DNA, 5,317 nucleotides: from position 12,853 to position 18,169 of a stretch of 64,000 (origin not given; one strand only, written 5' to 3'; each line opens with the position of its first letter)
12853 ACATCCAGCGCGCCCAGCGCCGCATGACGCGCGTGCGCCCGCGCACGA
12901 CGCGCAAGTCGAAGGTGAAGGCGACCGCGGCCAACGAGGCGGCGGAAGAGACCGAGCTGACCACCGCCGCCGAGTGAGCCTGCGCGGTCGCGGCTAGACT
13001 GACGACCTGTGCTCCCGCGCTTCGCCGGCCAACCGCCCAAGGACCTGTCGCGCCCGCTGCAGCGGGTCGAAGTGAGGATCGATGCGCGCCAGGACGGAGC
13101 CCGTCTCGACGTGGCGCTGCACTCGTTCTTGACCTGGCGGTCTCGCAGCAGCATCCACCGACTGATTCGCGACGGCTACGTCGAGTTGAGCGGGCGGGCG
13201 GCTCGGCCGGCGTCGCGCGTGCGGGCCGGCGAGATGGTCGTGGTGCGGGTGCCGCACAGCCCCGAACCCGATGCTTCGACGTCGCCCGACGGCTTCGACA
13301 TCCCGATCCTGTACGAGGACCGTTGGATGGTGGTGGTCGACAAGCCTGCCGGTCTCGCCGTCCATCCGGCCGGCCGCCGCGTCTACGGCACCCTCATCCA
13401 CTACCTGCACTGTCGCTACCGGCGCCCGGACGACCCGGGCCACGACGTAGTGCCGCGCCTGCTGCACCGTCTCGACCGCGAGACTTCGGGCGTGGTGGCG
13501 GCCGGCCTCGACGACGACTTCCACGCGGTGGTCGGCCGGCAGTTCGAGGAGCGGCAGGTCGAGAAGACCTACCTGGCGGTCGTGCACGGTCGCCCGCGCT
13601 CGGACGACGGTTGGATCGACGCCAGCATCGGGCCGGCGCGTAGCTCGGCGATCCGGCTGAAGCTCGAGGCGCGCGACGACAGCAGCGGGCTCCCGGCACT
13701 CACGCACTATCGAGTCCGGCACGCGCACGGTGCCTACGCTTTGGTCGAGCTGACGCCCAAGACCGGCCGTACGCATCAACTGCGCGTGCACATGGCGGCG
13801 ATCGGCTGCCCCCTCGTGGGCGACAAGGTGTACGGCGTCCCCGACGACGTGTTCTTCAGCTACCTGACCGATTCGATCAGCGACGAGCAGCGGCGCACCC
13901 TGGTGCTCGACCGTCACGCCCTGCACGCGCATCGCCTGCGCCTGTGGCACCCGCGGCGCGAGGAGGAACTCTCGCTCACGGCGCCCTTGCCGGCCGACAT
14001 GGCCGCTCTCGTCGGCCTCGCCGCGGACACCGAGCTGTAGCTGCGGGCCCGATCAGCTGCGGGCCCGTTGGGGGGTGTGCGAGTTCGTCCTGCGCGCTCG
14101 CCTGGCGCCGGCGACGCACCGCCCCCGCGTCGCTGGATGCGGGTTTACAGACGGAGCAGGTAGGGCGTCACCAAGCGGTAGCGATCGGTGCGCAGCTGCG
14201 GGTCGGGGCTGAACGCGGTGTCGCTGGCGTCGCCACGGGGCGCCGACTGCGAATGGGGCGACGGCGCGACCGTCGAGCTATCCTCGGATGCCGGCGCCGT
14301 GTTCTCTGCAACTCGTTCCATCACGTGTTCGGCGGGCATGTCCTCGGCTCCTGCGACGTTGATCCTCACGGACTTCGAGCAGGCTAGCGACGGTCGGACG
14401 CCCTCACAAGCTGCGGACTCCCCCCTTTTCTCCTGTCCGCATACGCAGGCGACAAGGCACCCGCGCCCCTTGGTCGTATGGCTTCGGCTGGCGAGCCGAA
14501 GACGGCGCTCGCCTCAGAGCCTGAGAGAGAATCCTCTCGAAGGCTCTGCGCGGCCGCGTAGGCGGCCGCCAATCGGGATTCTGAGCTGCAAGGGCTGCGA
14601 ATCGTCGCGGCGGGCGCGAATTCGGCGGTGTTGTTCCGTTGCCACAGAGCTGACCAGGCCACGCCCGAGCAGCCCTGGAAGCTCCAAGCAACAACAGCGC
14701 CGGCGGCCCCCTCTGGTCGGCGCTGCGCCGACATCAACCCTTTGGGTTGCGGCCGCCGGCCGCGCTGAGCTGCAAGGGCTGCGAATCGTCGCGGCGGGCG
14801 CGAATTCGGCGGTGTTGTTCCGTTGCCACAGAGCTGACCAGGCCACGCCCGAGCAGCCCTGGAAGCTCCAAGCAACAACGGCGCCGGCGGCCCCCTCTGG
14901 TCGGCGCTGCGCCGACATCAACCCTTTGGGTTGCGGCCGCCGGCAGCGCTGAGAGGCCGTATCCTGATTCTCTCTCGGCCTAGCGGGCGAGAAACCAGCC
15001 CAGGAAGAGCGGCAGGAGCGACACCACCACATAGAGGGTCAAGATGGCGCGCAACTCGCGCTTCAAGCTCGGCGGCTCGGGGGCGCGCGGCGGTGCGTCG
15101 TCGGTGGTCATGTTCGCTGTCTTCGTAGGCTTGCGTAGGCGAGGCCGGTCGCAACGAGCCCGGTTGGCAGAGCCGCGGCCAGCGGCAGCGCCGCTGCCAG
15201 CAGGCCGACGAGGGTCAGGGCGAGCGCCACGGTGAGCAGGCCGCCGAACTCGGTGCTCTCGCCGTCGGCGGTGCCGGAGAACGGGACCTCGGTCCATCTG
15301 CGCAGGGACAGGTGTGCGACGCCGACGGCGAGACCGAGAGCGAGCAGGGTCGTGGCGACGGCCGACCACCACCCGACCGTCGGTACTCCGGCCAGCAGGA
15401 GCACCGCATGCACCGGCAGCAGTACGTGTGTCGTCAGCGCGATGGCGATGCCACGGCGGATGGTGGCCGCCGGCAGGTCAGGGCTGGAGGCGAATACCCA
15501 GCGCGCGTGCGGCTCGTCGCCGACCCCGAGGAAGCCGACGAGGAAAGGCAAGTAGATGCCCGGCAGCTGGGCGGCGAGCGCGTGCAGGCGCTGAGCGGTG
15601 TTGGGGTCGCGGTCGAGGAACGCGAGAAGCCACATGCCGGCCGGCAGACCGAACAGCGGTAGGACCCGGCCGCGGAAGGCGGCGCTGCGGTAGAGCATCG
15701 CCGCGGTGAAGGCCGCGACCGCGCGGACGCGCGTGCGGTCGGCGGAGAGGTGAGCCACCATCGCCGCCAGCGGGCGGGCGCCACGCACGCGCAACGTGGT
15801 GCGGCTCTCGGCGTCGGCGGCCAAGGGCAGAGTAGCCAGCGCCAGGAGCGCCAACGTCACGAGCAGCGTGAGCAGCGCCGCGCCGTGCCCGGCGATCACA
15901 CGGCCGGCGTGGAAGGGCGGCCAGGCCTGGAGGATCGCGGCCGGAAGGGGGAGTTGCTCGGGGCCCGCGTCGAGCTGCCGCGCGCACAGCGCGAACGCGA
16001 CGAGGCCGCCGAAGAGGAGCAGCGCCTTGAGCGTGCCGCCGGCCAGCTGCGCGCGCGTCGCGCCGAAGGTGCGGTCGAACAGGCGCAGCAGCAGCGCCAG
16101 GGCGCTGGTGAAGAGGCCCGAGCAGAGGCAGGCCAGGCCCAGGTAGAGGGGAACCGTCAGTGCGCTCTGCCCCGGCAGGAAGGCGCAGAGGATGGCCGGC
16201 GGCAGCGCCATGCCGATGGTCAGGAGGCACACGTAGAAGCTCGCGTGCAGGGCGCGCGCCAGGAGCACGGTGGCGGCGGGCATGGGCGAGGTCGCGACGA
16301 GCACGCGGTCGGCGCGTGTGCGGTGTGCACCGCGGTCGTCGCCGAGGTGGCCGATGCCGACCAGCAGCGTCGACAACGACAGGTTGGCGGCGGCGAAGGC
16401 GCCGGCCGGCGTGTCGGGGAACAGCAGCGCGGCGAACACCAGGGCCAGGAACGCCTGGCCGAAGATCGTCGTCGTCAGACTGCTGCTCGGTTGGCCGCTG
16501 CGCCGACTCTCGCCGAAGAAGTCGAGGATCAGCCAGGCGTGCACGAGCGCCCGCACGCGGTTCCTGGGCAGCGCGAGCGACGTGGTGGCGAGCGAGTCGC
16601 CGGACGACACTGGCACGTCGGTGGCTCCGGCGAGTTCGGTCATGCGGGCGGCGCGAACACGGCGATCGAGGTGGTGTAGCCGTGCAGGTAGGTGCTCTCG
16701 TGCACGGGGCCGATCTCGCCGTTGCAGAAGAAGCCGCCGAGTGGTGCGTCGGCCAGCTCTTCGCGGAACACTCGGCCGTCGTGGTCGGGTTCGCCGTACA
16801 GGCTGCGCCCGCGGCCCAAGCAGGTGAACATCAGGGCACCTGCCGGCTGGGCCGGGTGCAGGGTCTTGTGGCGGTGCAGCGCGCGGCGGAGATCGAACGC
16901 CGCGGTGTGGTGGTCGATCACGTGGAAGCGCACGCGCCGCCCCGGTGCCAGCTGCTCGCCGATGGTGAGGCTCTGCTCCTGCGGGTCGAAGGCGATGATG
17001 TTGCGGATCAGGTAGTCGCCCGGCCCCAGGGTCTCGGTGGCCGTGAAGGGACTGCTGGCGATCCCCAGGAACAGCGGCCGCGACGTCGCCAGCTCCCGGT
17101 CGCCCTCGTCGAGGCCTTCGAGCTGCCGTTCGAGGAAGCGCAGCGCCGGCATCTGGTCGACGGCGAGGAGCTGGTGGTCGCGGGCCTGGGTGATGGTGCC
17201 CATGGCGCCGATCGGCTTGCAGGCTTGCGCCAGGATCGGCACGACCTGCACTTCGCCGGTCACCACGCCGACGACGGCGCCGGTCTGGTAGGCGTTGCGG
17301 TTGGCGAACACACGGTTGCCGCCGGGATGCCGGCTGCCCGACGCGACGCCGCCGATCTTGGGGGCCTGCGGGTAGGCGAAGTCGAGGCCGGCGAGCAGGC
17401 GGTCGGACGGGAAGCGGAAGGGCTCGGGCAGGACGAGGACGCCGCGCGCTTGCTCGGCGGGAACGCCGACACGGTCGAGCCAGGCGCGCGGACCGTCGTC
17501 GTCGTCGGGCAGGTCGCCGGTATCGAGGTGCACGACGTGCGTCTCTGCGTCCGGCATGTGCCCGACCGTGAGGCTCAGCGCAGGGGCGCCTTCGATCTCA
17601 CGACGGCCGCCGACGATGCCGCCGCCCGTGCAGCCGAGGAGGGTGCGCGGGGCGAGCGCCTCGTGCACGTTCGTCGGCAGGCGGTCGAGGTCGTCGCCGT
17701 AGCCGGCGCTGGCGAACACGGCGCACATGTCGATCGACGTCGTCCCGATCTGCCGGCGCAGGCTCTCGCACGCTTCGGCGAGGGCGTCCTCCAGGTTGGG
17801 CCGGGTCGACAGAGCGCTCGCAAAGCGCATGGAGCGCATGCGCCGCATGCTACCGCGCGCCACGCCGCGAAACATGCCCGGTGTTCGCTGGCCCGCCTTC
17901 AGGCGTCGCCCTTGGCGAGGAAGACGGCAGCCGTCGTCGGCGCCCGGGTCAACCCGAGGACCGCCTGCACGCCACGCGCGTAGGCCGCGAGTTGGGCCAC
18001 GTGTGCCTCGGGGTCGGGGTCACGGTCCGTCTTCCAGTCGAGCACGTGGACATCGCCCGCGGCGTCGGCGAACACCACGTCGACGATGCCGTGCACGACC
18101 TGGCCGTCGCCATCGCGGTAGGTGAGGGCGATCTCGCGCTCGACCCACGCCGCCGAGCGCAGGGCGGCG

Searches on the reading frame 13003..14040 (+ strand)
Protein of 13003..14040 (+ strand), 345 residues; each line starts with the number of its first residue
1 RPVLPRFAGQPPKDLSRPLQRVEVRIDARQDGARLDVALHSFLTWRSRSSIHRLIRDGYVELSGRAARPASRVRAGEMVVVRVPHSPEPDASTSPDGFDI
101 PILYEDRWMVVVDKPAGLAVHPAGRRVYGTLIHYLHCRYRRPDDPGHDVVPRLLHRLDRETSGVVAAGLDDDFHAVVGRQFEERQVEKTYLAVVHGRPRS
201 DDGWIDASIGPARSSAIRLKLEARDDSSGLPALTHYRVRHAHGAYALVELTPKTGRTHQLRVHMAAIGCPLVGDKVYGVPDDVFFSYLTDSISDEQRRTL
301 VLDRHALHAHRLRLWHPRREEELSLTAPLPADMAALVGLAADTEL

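Call 28: search_protein_families(library=pfam, proteins=[window:13003-14040:+], max_evalue=0.00001)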
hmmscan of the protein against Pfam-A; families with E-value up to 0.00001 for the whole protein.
window:13003-14040:+ (345 aa): 1 family
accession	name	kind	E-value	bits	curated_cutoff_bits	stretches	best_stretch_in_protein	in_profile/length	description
PF00849.27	PseudoU_synth_2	-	1.3e-29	103.8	26.8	1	109-266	2-152/152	RNA pseudouridylate synthase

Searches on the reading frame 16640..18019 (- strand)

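Call 28: search_protein_families(library=pfam, proteins=[window:16640-18019:-], max_evalue=0.00001)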
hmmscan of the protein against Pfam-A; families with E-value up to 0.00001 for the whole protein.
window:16640-18019:- (459 aa): 2 families
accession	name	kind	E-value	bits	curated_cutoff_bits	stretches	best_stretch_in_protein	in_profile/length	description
PF08495.15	FIST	-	3.4e-26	92.7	23.2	1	98-289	2-188/189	FIST N domain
PF10442.14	FIST_C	-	2e-24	86.7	28.5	1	292-438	1-131/131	FIST C domain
